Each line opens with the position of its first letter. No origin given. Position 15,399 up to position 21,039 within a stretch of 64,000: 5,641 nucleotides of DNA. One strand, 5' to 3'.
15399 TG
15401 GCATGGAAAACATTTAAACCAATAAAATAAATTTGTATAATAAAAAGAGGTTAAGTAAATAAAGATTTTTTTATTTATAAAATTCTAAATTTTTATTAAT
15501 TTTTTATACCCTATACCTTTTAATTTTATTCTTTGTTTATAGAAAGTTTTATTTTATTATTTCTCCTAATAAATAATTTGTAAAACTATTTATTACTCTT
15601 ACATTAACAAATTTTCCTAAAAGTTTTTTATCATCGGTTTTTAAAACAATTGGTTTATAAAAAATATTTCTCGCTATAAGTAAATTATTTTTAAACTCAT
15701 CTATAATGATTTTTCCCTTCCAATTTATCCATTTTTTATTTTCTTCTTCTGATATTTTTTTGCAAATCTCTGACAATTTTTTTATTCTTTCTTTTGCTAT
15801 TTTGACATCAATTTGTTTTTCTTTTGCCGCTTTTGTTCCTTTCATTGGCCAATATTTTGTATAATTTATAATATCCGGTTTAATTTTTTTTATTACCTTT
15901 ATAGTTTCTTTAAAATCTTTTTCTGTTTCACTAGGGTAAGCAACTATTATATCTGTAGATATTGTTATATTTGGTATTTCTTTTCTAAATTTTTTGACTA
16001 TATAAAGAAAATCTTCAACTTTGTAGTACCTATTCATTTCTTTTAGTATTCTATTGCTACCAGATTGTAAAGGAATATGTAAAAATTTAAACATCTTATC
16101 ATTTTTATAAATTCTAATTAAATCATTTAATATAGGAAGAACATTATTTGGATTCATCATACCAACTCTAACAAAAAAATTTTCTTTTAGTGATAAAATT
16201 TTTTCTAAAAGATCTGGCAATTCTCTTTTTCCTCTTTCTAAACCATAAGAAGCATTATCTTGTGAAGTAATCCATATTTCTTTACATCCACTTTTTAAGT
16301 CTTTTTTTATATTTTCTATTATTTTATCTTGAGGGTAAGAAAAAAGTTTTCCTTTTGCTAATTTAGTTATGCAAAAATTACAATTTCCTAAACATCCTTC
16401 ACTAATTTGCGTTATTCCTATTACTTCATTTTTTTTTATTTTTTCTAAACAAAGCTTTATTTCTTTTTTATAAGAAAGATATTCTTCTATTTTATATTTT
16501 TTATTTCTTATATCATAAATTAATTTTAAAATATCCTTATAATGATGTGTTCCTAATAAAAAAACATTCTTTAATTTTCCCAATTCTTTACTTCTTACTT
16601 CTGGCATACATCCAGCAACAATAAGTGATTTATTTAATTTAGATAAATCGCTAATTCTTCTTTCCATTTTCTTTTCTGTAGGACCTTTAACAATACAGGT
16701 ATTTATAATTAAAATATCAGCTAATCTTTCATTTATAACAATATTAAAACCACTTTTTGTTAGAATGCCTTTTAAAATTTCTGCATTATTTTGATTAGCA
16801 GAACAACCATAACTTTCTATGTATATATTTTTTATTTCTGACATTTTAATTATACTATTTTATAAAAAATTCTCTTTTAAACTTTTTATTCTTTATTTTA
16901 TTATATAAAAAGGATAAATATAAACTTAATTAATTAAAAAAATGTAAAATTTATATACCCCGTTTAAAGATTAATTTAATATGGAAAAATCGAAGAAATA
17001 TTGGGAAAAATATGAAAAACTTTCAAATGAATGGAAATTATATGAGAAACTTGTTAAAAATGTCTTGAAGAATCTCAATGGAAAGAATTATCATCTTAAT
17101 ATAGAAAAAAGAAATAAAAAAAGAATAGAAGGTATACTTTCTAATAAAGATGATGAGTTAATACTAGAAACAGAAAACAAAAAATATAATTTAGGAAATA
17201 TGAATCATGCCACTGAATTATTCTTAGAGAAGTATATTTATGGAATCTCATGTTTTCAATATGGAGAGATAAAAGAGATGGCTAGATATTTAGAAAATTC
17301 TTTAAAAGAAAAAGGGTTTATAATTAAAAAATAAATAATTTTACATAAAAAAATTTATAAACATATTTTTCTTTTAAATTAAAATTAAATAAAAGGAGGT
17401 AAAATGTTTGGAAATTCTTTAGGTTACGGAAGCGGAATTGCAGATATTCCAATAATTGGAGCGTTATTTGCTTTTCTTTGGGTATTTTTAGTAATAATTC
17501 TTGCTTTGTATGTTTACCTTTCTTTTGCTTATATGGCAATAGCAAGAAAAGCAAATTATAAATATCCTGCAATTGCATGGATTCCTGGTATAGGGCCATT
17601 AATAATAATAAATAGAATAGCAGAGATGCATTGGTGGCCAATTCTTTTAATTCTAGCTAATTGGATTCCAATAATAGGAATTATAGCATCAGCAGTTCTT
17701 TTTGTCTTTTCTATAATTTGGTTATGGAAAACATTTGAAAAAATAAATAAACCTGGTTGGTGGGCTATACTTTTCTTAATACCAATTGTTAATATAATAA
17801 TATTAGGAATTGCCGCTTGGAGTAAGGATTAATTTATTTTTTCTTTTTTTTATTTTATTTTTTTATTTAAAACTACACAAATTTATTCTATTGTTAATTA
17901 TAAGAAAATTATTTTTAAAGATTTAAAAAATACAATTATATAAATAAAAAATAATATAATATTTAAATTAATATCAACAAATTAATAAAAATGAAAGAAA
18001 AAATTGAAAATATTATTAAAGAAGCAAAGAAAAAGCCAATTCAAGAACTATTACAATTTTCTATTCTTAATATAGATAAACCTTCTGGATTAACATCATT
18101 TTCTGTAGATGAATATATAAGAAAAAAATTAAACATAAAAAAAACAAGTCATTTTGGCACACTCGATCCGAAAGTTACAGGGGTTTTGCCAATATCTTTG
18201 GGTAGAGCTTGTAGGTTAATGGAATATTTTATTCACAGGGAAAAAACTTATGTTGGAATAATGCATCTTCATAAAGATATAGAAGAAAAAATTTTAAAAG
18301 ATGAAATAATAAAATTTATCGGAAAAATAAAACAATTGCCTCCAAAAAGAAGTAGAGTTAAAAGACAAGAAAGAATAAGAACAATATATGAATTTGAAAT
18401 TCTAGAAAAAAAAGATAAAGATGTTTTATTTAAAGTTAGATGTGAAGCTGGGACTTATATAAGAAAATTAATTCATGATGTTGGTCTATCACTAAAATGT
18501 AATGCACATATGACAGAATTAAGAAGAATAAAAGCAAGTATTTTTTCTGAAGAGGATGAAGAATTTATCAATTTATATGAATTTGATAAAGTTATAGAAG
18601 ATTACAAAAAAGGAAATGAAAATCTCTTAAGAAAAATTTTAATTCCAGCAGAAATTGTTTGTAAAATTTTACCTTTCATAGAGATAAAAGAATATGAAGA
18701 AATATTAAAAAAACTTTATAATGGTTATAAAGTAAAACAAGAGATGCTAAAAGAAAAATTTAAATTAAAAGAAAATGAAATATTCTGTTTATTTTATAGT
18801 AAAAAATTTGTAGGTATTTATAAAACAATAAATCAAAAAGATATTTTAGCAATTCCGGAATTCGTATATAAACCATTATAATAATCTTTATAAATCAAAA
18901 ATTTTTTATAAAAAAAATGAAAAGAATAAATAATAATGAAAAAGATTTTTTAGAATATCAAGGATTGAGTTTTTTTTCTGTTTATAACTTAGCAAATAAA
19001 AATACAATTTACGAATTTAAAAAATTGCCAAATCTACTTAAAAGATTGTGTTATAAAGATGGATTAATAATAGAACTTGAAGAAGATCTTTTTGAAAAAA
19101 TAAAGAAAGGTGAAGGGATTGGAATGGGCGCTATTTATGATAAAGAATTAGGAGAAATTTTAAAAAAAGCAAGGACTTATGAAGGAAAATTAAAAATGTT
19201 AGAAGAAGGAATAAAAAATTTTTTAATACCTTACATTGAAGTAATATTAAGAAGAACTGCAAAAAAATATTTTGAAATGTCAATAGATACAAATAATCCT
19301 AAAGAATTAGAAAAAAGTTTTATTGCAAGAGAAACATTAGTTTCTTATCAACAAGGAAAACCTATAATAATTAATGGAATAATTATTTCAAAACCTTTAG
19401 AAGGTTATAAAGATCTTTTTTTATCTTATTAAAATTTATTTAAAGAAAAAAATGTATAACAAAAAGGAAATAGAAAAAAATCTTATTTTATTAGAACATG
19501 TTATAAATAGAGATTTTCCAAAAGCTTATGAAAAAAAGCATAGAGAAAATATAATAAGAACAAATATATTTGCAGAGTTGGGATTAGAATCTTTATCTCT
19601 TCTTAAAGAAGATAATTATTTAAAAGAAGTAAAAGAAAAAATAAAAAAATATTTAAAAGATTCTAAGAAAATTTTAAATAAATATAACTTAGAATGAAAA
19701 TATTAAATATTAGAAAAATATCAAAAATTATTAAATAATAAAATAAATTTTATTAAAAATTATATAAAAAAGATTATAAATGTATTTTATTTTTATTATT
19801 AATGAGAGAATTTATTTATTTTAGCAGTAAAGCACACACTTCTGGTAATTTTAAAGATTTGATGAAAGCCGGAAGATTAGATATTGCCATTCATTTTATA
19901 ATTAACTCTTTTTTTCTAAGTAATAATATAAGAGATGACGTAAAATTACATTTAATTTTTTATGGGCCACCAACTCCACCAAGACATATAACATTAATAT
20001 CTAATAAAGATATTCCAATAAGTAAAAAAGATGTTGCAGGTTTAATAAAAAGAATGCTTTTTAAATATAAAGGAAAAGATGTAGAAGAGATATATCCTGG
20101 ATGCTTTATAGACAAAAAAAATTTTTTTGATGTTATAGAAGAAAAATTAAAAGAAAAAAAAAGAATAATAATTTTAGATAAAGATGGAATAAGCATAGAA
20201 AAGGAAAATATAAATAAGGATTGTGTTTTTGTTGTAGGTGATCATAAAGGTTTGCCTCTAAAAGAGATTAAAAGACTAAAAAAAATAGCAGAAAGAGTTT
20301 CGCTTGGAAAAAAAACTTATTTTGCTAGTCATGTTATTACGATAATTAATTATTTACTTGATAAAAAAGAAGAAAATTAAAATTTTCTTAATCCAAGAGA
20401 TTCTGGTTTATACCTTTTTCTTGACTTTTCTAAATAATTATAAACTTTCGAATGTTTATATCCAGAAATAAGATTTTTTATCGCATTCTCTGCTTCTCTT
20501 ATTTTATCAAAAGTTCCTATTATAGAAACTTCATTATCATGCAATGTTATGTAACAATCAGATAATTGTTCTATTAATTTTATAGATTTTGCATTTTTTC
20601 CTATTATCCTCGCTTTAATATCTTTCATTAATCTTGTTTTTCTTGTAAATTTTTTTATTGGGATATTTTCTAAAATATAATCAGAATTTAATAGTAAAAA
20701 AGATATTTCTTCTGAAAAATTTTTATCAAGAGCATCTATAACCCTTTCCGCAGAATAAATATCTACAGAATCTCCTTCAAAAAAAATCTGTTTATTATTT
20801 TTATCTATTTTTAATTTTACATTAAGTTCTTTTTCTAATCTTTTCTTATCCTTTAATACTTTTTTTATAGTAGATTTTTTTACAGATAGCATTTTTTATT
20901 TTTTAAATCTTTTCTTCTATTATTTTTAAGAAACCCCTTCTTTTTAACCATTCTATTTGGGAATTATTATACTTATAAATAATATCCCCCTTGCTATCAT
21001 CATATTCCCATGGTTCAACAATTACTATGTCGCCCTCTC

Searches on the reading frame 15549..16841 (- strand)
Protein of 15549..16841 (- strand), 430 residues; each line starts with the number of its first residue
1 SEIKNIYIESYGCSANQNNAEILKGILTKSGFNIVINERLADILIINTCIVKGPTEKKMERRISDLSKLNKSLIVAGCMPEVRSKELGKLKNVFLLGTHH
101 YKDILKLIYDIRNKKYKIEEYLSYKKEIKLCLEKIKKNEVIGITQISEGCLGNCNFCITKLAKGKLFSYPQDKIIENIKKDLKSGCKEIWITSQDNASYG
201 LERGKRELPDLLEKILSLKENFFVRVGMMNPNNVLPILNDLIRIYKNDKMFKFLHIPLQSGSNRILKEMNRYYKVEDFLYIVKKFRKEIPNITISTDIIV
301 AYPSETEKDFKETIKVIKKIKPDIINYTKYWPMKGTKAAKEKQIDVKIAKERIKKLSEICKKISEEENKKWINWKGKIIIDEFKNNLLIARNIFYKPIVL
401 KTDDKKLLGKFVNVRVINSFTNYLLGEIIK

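Call 43: search_protein_families(library=pfam, proteins=[window:15549-16841:-], max_evalue=0.001)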
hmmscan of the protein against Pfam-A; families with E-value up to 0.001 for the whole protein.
window:15549-16841:- (430 aa): 3 families
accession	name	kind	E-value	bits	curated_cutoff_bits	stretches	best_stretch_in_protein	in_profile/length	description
PF00919.26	UPF0004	-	8.4e-22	77.5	27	1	6-92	2-91/98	Uncharacterized protein family UPF0004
PF04055.27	Radical_SAM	-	5.2e-21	76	29.5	1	146-316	3-165/166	Radical SAM superfamily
PF01938.26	TRAM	-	4.4e-05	23.7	21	1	384-429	17-61/61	TRAM domain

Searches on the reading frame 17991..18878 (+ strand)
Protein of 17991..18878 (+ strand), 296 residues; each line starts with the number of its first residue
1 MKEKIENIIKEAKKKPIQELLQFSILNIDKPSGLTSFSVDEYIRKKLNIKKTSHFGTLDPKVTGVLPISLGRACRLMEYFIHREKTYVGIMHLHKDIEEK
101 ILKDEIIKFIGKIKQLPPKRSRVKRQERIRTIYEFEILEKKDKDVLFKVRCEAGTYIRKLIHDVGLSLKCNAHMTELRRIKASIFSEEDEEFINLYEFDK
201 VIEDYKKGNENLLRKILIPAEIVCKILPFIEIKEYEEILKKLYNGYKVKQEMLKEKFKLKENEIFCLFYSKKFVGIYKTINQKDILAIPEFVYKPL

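Call 43: search_protein_families(library=pfam, proteins=[window:17991-18878:+], max_evalue=0.001)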
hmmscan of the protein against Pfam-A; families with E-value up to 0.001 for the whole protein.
window:17991-18878:+ (296 aa): 3 families
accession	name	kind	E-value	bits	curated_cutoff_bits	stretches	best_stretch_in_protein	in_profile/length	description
PF01509.24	TruB_N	-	4.5e-25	89.2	27.3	1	44-157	1-149/149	TruB family pseudouridylate synthase (N terminal domain)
PF16198.10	TruB_C_2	-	5.3e-15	55.8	29.3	1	158-222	1-63/66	tRNA pseudouridylate synthase B C-terminal domain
PF21238.2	Pus10_C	-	8.7e-08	32.4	27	1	82-162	121-203/232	Pus10, C-terminal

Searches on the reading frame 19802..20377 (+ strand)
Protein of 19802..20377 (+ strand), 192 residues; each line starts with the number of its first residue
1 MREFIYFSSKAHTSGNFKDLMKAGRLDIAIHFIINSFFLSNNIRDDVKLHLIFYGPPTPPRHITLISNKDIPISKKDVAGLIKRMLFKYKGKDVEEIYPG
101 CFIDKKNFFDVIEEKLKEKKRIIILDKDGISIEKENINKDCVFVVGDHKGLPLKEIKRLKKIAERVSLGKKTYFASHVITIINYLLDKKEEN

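Call 43: search_protein_families(library=pfam, proteins=[window:19802-20377:+], max_evalue=0.001)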
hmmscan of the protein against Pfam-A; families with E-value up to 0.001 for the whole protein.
window:19802-20377:+ (192 aa): 1 family
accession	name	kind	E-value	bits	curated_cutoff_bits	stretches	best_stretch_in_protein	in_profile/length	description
PF04013.17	Methyltrn_RNA_2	-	2e-40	139.1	25.5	1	1-190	1-197/198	Putative SAM-dependent RNA methyltransferase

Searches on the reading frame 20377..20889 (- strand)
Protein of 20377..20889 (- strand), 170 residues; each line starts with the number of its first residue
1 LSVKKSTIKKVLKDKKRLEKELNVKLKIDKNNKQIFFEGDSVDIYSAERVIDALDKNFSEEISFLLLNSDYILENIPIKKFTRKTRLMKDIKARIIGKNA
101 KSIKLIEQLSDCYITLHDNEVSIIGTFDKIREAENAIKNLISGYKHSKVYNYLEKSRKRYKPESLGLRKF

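Call 43: search_protein_families(library=pfam, proteins=[window:20377-20889:-], max_evalue=0.001)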
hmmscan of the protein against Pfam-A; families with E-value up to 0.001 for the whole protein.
window:20377-20889:- (170 aa): 3 families
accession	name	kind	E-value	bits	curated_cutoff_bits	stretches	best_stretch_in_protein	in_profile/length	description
PF21800.4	KH_KRR1_2nd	-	4.6e-11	43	27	1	75-141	5-71/91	KRR1 small subunit processome component, second KH domain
PF00013.35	KH_1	-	2.5e-08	34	21.5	1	93-138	12-65/66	KH domain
PF22891.2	KH_PNO1_2nd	-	3e-08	34.1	27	1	92-154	22-84/90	Eukaryotic type KH-domain (KH-domain type I) (327.11.2)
